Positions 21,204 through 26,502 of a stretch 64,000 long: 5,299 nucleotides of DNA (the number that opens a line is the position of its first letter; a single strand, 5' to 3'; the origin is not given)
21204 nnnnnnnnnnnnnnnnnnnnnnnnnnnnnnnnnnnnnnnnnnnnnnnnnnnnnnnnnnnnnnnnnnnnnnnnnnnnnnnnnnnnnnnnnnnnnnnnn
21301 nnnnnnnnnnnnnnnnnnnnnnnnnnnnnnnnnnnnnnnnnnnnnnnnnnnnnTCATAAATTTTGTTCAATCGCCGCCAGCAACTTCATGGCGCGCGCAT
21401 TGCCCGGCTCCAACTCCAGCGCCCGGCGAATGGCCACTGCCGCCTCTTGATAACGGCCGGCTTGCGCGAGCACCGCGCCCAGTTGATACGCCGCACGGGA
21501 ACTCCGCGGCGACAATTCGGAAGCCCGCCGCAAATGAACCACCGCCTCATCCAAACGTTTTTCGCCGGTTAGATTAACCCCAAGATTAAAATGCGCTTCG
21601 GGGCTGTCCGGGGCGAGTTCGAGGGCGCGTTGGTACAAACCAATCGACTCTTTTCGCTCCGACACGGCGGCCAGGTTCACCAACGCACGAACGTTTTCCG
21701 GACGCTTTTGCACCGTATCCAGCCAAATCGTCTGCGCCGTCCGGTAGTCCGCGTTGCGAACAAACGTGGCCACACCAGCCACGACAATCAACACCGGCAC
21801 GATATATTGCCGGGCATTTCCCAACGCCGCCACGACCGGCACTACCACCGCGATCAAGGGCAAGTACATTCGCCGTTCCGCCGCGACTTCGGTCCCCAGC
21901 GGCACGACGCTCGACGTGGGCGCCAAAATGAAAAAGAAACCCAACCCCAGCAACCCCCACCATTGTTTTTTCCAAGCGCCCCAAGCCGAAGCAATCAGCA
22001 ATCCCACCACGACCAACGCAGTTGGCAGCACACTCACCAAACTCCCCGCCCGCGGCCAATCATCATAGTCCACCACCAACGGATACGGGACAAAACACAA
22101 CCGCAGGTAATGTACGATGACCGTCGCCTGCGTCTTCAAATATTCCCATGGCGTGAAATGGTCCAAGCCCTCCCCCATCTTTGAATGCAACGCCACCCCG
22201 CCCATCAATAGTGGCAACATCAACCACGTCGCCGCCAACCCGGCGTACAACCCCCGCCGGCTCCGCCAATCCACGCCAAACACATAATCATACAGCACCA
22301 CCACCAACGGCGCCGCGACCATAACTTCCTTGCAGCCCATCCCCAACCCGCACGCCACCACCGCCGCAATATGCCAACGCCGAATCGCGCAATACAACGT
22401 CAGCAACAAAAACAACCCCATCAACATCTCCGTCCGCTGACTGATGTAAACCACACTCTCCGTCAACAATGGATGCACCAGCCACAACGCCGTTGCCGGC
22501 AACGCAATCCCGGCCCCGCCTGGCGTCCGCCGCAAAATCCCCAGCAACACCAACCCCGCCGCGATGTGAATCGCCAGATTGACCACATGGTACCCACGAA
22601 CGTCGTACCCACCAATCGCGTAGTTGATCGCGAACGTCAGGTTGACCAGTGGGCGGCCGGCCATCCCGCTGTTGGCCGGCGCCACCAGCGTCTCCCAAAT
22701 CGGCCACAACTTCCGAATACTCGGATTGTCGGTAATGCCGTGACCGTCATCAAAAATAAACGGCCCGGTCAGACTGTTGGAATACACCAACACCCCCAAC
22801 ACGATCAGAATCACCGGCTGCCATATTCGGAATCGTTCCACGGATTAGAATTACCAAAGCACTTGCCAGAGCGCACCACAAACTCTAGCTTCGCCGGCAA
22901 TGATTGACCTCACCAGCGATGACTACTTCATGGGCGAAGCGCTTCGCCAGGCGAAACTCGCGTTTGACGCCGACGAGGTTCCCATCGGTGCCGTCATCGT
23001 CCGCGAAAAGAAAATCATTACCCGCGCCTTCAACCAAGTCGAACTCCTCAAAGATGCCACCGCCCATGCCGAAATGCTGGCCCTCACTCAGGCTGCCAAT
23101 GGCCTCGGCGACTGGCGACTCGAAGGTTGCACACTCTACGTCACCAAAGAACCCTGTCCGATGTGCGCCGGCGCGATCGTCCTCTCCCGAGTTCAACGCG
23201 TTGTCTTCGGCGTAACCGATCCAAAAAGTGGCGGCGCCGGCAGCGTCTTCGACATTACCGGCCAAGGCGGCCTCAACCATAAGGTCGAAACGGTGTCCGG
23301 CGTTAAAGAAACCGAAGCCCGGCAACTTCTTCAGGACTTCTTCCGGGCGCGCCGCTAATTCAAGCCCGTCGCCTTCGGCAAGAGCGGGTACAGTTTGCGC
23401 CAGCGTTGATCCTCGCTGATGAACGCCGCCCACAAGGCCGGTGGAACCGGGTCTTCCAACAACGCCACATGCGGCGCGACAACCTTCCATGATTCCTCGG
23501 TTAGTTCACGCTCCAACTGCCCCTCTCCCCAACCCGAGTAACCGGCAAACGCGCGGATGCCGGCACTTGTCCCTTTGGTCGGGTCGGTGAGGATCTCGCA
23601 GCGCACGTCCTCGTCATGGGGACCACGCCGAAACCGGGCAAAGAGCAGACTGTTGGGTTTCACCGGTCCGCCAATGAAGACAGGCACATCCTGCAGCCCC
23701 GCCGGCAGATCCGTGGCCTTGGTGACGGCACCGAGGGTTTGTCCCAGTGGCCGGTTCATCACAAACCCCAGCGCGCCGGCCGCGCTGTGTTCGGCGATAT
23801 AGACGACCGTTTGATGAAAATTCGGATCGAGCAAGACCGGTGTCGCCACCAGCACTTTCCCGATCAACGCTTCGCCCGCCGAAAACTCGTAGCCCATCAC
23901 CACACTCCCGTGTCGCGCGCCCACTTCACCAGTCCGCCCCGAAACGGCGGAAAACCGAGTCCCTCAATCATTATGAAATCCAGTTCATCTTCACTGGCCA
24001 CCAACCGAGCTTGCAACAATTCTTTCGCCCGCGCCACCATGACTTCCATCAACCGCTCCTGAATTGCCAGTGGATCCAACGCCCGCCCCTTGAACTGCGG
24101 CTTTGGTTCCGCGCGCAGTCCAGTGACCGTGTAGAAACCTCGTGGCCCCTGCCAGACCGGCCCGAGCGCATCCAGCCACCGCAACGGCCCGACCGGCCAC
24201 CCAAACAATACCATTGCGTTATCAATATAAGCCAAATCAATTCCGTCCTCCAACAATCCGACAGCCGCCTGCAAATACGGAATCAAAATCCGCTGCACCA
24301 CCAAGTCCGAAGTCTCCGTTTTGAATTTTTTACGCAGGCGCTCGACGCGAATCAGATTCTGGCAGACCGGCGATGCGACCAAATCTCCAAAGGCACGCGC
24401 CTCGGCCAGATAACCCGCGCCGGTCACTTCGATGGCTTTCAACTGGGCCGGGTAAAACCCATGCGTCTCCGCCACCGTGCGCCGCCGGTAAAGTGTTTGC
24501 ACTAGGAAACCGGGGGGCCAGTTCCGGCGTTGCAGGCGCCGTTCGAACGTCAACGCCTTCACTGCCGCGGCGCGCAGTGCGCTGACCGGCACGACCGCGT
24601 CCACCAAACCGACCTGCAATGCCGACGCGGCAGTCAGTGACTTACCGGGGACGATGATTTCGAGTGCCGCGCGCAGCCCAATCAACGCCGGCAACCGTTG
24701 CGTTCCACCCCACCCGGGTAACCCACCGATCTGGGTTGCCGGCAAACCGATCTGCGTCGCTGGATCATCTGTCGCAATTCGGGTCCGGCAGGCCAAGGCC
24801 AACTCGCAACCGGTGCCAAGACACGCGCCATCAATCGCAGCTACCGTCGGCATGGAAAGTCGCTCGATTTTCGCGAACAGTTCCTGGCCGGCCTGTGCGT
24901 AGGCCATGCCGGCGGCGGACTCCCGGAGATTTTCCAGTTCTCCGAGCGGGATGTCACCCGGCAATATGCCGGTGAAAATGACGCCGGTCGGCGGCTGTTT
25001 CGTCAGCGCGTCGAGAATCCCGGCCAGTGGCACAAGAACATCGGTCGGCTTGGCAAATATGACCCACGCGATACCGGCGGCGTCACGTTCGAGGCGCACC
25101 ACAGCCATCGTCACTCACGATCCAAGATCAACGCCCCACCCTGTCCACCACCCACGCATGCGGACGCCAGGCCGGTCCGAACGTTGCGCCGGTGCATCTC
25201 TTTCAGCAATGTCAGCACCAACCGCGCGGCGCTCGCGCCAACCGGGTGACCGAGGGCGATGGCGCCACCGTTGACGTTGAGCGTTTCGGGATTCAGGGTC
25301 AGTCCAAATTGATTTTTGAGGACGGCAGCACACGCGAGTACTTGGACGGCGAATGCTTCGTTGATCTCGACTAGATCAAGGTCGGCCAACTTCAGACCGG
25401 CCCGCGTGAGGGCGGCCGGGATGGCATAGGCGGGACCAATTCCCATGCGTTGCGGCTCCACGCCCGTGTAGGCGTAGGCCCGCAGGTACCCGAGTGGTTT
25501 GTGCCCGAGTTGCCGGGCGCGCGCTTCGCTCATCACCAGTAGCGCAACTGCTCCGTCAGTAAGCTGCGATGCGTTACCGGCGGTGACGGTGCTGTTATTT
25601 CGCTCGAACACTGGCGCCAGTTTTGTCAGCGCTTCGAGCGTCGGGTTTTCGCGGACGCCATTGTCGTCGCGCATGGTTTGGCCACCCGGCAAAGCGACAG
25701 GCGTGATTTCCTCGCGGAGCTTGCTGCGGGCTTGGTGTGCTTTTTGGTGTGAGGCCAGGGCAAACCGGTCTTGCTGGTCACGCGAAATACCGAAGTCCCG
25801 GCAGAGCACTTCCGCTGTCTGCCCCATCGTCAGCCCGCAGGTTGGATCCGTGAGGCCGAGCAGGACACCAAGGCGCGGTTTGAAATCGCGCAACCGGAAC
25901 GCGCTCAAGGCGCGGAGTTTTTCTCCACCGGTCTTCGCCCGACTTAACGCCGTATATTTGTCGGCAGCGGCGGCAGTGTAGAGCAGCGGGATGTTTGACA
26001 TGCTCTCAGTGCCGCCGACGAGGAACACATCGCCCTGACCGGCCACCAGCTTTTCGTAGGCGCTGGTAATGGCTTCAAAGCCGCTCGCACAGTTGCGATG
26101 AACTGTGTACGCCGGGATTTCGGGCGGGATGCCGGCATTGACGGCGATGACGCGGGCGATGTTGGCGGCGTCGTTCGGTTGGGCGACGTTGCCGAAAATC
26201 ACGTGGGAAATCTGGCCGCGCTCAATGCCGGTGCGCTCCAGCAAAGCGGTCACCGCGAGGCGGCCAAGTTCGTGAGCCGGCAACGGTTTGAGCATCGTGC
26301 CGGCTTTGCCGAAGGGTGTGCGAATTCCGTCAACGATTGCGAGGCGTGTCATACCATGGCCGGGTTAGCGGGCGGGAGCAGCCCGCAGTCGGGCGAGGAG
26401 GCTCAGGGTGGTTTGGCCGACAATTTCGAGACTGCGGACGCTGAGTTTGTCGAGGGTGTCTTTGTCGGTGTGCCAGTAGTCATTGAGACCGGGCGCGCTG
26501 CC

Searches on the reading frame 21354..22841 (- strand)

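Call 8: search_protein_families(library=pfam, proteins=[window:21354-22841:-], max_evalue=0.01)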
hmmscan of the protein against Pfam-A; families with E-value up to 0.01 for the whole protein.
window:21354-22841:- (495 aa): 18 families
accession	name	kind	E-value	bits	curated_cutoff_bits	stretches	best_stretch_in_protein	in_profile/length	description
PF07719.23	TPR_2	-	6.2e-16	57.6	27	2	449-481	2-34/34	Tetratricopeptide repeat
PF13414.12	TPR_11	-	1.6e-15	56.9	26.8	2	398-422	12-36/42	TPR repeat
PF13431.12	TPR_17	-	1.7e-14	53.2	24.4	1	402-422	1-21/34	Tetratricopeptide repeat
PF00515.34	TPR_1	-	3.4e-14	52.4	27.8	2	449-481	2-34/34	Tetratricopeptide repeat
PF13428.12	TPR_14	-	3.6e-12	46.1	23.5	1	449-490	2-43/44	Tetratricopeptide repeat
PF13432.12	TPR_16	-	7e-12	46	32.7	2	429-482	12-65/65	Tetratricopeptide repeat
PF14559.12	TPR_19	-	1.2e-10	42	25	2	425-491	2-68/68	Tetratricopeptide repeat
PF13181.12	TPR_8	-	4.3e-08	33.1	25.7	1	449-480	2-33/34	Tetratricopeptide repeat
PF13424.12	TPR_12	-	2e-07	31.5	30.1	2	416-477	5-74/77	Tetratricopeptide repeat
PF12895.13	ANAPC3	-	2.2e-05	25.1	27.2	1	398-473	7-81/82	Anaphase-promoting complex, cyclosome, subunit 3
PF23914.1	TPR_CcmH_CycH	-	6.3e-05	23.3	42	1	407-491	43-130/158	Cytochrome c-type biogenesis protein H TPR domain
PF14853.12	Fis1_TPR_C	-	0.0017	18.9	25.3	1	452-493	5-46/53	Fis1 C-terminal tetratricopeptide repeat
PF13176.12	TPR_7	-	0.0018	18.6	27.9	0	394-413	13-32/36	Tetratricopeptide repeat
PF20308.4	TPR-S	-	0.0062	17.5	27.6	0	430-492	2-61/102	Tetratricopeptide Repeats-Sensor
PF24575.1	TPR_Slam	-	0.0075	17.1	35.2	0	395-433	62-100/104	Surface lipoprotein assembly modifier, N-terminal TPR repeats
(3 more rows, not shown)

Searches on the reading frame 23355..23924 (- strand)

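Call 18: search_protein_families(library=pfam, proteins=[window:23355-23924:-], max_evalue=0.0001)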
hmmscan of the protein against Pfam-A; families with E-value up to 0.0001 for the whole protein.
window:23355-23924:- (189 aa): 1 family
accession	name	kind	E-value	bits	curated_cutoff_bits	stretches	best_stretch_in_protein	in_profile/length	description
PF02622.21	DUF179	-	2.3e-28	99.6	27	1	29-169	1-153/157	AlgH-like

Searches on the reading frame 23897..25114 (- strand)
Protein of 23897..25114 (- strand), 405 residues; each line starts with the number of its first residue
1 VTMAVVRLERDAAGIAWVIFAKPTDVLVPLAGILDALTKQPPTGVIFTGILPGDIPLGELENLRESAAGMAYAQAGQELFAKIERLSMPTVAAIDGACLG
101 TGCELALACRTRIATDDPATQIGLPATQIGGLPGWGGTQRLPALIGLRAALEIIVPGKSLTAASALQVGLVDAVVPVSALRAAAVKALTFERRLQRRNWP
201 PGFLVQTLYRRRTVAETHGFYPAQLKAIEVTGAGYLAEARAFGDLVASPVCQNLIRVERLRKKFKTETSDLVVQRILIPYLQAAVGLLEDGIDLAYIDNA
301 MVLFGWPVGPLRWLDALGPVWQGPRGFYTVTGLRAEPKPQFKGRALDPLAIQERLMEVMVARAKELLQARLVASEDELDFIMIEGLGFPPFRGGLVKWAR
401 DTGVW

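Call 18: search_protein_families(library=pfam, proteins=[window:23897-25114:-], max_evalue=0.0001)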
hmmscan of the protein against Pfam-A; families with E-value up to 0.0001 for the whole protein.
window:23897-25114:- (405 aa): 3 families
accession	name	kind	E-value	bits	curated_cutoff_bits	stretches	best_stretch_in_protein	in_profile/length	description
PF00378.25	ECH_1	-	2.4e-26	93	27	1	67-188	68-187/251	Enoyl-CoA hydratase/isomerase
PF16113.10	ECH_2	-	4.5e-13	49.9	27.2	1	71-183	71-180/335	Enoyl-CoA hydratase/isomerase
PF00725.27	3HCDH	-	3e-11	44.1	22.1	1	272-318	3-51/97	3-hydroxyacyl-CoA dehydrogenase, C-terminal domain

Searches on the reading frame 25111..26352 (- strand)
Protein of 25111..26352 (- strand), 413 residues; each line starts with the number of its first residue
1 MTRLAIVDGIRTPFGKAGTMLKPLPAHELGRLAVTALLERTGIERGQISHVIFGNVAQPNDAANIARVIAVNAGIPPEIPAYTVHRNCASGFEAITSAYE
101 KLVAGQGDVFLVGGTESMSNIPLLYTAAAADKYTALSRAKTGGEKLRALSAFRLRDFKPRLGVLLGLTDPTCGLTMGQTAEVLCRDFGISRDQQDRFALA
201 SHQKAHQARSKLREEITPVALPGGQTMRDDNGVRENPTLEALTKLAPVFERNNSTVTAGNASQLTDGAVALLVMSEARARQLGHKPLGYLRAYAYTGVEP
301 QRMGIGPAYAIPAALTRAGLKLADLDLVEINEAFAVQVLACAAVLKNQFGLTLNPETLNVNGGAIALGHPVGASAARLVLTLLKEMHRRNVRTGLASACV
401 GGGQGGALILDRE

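Call 18: search_protein_families(library=pfam, proteins=[window:25111-26352:-], max_evalue=0.0001)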
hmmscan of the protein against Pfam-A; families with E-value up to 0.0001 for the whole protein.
window:25111-26352:- (413 aa): 3 families
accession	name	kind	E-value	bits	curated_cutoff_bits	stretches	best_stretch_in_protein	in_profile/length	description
PF00108.29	Thiolase_N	-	1.1e-70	238.4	26.4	1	5-276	2-259/260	Thiolase, N-terminal domain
PF02803.24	Thiolase_C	-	2.7e-44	150.2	27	1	285-411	2-122/123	Thiolase, C-terminal domain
PF00109.32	ketoacyl-synt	-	2.6e-06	27.7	20.8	1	80-120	166-206/252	Beta-ketoacyl synthase, N-terminal domain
